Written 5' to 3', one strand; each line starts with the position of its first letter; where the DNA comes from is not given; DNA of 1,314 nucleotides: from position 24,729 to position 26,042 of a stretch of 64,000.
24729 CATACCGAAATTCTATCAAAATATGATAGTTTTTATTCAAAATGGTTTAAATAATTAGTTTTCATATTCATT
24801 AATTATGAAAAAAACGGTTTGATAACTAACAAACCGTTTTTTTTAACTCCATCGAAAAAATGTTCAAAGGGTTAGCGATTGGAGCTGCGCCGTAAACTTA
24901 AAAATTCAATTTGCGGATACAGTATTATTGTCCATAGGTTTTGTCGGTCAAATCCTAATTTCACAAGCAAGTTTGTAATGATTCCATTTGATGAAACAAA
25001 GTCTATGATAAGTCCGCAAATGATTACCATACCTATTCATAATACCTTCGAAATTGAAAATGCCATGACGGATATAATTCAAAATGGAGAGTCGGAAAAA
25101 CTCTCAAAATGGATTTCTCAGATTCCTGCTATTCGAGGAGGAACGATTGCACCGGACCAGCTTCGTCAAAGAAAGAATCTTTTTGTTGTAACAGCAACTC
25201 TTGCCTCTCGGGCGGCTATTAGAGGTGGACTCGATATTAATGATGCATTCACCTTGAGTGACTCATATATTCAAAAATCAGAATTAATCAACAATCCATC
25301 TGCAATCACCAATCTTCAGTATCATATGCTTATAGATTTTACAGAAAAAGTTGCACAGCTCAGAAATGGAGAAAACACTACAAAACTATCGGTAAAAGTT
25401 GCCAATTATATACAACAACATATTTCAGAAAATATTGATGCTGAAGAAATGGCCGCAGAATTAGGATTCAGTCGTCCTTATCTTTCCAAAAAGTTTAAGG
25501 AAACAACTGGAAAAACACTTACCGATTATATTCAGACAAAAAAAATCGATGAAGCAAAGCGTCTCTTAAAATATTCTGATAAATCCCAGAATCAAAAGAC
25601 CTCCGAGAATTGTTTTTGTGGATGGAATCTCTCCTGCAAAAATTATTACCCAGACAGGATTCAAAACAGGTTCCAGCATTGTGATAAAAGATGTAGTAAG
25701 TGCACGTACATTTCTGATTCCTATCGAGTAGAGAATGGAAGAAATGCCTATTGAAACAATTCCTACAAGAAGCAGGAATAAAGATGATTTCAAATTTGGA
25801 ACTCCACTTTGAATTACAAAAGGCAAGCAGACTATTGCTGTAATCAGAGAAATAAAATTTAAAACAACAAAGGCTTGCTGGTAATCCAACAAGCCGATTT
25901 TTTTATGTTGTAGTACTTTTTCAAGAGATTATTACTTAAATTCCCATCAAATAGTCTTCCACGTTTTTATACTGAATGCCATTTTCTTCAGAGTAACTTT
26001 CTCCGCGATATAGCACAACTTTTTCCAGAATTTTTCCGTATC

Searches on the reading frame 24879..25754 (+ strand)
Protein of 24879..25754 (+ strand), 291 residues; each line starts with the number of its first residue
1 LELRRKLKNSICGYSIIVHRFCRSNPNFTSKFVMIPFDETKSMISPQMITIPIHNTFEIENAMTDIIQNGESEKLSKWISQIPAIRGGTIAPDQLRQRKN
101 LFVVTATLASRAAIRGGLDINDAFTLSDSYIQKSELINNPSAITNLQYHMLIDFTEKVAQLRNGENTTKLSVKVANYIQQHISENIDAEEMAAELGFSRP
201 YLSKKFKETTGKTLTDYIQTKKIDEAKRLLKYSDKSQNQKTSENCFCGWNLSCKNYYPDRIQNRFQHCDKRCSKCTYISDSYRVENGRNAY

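Call 6: search_protein_families(library=pfam, proteins=[window:24879-25754:+], max_evalue=0.01)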
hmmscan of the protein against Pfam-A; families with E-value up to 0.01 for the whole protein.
window:24879-25754:+ (291 aa): 2 families
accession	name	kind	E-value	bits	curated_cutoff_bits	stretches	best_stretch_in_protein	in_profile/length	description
PF00165.29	HTH_AraC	-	5e-09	36.5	26.6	1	178-219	1-42/42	Bacterial regulatory helix-turn-helix proteins, AraC family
PF12833.13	HTH_18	-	5.9e-08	33.3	33.6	1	191-237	1-47/80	Helix-turn-helix domain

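Call 88: search_protein_families(library=ncbifam, proteins=[window:24978-25754:+], max_evalue=0.001)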
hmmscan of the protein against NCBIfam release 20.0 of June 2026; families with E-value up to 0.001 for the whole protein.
window:24978-25754:+ (258 aa): 13 families
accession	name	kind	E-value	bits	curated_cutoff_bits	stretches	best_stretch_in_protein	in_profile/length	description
TIGR04094.1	adjacent_YSIRK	equivalog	1.5e-29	103.2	200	1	21-202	171-351/383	YSIRK-targeted surface antigen transcriptional regulator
NF047455.1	TF_Staph_AryK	equivalog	8.4e-12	44.1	850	1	127-223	149-244/759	transcriptional regulator AryK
NF047788.1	TransRegPocR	equivalog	4.2e-11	42.7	500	1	133-222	187-275/296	transcriptional regulator PocR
NF010028.0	PRK13503.1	equivalog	1.2e-08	34.7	288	1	112-234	148-264/278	HTH-type transcriptional activator RhaS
NF007860.0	PRK10572.1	equivalog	2.7e-07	29.7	208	1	91-203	140-250/292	arabinose operon transcriptional regulator AraC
NF007584.0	PRK10219.1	equivalog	3.5e-07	30.5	174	1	140-201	9-70/107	superoxide response transcriptional regulator SoxS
NF049932.1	TranspRegBtr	equivalog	5.1e-07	28.6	900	1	112-200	143-228/531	bacillibactin transport transcriptional regulator Btr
NF006902.0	PRK09393.1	equivalog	5.9e-07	29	425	1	133-212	218-295/327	transcriptional regulator FtrA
NF012144.2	ramA_TF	equivalog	5.1e-06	26.9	180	1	140-202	9-71/108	RamA family antibiotic efflux transcriptional regulator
NF008564.0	PRK11511.1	equivalog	8.1e-06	26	202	1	140-202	13-75/127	MDR efflux pump AcrAB transcriptional activator MarA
NF012198.0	MarA_TF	equivalog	1.5e-05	25.2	250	1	140-202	13-75/124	MDR efflux pump AcrAB transcriptional activator MarA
NF012228.1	RobA_TF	equivalog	0.00018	21.1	380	1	143-197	10-64/286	MDR efflux pump AcrAB transcriptional activator RobA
NF011701.0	PRK15121.1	equivalog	0.00036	20.1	426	1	142-195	11-64/289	MDR efflux pump AcrAB transcriptional activator RobA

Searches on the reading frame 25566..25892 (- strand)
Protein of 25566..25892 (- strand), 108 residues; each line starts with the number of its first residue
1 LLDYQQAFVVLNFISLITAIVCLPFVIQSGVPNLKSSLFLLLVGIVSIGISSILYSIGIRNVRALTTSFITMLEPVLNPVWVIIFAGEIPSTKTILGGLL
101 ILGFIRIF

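Call 6: search_protein_families(library=pfam, proteins=[window:25566-25892:-], max_evalue=0.01)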
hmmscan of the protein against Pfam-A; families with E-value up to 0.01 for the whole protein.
window:25566-25892:- (108 aa): 1 family
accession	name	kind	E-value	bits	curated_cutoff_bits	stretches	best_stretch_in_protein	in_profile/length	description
PF00892.27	EamA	-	2.3e-11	44.5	28.2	1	8-104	31-129/135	EamA-like transporter family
